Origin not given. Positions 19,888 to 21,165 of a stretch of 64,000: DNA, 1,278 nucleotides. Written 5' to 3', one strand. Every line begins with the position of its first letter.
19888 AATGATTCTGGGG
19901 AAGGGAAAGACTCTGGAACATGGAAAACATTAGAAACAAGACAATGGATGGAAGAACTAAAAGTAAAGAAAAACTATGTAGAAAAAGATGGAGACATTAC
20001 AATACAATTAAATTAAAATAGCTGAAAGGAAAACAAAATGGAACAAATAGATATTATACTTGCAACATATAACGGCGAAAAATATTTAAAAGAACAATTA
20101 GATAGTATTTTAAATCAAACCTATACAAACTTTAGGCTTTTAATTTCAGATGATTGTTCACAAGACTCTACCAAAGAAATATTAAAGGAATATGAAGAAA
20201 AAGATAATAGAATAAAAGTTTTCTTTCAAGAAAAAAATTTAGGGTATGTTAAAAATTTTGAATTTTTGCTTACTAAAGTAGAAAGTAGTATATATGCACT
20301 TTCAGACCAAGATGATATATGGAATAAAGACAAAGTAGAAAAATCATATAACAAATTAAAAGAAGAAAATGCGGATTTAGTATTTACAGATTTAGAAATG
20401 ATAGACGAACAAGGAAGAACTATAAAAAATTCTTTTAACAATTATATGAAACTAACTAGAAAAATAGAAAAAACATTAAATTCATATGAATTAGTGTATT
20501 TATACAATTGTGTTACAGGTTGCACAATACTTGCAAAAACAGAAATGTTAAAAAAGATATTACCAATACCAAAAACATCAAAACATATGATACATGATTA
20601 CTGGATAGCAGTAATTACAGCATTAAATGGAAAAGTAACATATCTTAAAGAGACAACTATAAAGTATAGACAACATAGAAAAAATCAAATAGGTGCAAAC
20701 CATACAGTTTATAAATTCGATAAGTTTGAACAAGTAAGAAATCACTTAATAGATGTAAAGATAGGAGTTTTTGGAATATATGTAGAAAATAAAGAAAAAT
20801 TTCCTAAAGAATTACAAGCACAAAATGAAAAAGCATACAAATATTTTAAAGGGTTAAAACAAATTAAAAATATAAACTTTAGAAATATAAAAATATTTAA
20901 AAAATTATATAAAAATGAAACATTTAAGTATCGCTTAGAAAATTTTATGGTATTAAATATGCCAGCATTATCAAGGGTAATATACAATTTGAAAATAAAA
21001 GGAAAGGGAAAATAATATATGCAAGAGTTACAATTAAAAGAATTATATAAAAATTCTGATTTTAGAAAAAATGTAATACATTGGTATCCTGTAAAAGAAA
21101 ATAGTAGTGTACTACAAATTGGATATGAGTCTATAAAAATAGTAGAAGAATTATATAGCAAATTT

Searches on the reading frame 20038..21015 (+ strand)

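Call 41: search_protein_families(library=pfam, proteins=[window:20038-21015:+], max_evalue=0.00001)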
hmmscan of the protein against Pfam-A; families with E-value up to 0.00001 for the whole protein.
window:20038-21015:+ (325 aa): 2 families
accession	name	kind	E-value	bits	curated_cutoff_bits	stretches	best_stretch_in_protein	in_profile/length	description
PF00535.33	Glycos_transf_2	-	2.1e-29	103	23.3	1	6-162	2-155/168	Glycosyl transferase family 2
PF13641.12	Glyco_tranf_2_3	-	2.8e-09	37.8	27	1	4-194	3-194/230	Glycosyltransferase like family 2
